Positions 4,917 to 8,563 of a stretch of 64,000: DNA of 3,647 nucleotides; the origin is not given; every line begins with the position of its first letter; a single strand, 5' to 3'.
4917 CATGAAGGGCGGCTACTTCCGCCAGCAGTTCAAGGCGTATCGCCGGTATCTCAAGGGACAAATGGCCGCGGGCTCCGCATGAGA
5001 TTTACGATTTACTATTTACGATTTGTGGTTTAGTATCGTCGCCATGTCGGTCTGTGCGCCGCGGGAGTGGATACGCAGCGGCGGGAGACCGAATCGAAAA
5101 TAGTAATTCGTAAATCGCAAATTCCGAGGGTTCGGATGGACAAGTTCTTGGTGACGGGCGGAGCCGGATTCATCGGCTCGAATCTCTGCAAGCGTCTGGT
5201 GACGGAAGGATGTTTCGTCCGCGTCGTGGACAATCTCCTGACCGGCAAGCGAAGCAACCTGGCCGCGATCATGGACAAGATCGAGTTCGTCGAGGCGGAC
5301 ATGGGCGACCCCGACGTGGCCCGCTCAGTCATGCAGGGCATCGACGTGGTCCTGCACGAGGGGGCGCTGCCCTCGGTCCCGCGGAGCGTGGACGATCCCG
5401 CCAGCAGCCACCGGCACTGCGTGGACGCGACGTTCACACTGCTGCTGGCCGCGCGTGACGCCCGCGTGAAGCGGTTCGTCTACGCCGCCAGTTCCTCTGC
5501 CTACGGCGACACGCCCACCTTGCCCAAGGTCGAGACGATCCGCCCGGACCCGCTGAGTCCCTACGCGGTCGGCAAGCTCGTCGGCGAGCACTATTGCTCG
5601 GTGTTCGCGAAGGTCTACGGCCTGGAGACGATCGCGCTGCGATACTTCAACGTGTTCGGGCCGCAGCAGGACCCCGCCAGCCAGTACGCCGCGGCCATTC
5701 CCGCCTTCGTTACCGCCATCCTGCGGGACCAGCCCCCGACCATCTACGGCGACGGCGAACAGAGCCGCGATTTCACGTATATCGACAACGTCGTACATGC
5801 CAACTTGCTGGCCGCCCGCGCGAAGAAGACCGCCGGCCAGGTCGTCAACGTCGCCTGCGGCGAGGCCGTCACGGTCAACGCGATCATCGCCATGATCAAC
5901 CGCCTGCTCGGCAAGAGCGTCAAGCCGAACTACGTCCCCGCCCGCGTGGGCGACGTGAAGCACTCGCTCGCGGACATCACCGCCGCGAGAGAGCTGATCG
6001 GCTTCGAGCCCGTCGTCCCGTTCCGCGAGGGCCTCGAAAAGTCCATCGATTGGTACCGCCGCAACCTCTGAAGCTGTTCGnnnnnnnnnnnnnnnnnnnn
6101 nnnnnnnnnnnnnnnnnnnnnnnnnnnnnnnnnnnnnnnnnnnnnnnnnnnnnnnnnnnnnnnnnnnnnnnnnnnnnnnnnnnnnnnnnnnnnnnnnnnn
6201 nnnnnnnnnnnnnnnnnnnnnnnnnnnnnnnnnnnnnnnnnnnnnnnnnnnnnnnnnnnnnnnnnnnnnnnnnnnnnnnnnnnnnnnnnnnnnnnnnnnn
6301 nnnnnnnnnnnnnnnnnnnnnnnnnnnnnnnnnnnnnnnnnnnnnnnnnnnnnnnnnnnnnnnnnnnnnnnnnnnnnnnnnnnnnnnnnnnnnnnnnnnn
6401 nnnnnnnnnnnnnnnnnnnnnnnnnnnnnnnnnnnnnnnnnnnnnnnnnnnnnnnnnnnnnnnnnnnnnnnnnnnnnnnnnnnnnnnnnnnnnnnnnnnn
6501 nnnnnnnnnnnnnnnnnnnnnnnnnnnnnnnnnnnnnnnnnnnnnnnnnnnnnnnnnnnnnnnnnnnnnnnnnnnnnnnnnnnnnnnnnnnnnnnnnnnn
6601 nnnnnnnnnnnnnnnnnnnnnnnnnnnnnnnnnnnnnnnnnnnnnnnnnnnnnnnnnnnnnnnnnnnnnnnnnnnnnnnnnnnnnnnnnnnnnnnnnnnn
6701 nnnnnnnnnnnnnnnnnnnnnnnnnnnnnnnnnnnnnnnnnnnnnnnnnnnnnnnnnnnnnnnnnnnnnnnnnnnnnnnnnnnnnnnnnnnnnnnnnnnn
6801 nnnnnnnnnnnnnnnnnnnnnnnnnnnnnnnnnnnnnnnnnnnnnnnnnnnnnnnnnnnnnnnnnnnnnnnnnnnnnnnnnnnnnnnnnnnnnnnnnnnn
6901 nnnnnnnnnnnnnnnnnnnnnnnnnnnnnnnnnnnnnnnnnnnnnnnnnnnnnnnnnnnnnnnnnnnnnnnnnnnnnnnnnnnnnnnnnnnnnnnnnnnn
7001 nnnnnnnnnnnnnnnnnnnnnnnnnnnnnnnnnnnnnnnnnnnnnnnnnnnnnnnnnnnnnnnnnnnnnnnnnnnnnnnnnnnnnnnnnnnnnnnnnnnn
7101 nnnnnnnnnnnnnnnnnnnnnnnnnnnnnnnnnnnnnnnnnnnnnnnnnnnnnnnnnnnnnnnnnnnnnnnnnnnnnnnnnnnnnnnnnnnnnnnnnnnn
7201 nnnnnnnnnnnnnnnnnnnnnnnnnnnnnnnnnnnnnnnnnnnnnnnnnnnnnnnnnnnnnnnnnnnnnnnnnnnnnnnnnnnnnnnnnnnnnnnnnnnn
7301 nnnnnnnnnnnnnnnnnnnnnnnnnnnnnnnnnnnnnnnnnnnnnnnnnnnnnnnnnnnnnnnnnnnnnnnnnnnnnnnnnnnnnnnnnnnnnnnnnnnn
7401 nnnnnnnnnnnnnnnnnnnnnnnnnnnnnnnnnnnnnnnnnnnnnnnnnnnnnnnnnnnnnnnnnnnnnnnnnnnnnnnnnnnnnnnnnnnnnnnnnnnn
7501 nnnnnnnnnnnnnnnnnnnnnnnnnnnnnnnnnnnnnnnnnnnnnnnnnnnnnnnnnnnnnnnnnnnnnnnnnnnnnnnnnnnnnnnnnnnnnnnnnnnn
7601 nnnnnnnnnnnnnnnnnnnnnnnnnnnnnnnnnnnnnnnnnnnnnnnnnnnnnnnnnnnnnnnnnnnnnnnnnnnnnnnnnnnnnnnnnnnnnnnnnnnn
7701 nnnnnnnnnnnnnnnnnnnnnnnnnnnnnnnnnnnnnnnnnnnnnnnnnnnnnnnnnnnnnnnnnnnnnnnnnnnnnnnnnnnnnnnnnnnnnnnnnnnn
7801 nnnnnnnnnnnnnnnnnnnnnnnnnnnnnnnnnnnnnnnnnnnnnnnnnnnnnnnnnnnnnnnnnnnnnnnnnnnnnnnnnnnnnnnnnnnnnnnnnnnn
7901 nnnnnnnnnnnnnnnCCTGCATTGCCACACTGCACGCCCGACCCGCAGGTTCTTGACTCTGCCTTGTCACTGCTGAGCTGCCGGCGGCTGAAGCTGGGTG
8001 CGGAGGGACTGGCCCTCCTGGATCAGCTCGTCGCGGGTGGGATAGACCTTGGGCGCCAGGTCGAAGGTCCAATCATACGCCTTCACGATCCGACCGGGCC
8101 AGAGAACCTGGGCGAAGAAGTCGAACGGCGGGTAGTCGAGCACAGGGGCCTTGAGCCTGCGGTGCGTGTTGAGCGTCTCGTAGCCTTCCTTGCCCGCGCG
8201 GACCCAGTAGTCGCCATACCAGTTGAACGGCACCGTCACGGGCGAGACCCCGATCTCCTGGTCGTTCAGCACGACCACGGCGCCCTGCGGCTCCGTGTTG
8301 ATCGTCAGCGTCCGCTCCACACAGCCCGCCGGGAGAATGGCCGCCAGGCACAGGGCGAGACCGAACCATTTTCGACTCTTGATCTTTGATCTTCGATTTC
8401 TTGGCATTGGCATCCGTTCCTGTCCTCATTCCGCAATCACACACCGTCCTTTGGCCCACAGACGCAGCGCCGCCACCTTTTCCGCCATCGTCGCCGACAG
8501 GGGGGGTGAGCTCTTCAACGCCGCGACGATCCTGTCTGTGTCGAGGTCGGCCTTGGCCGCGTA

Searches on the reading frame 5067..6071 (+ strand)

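Call 50: search_protein_families(library=pfam, proteins=[window:5067-6071:+], max_evalue=0.001)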
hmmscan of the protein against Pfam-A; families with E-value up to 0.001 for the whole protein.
window:5067-6071:+ (334 aa): 9 families
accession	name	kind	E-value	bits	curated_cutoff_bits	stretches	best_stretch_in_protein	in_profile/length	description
PF01370.27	Epimerase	-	1.8e-57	194.9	20.9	1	28-263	2-240/240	NAD dependent epimerase/dehydratase family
PF16363.11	GDP_Man_Dehyd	-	1.1e-48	166.9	27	1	28-325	1-331/332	GDP-mannose 4,6 dehydratase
PF01073.25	3Beta_HSD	-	1.8e-22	80.1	22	1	28-256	1-235/280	3-beta hydroxysteroid dehydrogenase/isomerase family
PF02719.21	Polysacc_synt_2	-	2.1e-10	40.7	20.2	1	28-287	2-253/293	Polysaccharide biosynthesis protein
PF13460.12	NAD_binding_10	-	6.1e-09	36.4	27.2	1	31-170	1-124/184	NAD(P)H-binding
PF05368.20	NmrA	-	2.3e-07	31.1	27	1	26-143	4-108/298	NmrA-like family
PF07993.18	NAD_binding_4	-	2.6e-06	27.2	20.1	1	29-245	1-257/258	Male sterility protein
PF00106.31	adh_short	-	2.6e-05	24.3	26.6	1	28-93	4-72/195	short chain dehydrogenase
PF04321.23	RmlD_sub_bind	-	7.1e-05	22.5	27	1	26-197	2-152/287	RmlD substrate binding domain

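Call 51: search_protein_families(library=padloc, proteins=[window:5067-6071:+], max_evalue=0.001)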
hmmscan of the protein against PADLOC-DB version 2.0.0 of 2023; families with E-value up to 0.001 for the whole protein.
window:5067-6071:+ (334 aa): 0 families

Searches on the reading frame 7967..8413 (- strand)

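Call 50: search_protein_families(library=pfam, proteins=[window:7967-8413:-], max_evalue=0.001)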
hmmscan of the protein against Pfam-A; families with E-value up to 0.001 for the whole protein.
window:7967-8413:- (148 aa): 1 family
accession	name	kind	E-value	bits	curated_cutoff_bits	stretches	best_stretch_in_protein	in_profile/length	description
PF08308.17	PEGA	-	1.8e-09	37.8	20.8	1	35-84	3-52/71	PEGA domain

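Call 51: search_protein_families(library=padloc, proteins=[window:7967-8413:-], max_evalue=0.001)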
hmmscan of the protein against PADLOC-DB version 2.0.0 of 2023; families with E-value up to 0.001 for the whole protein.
window:7967-8413:- (148 aa): 0 families
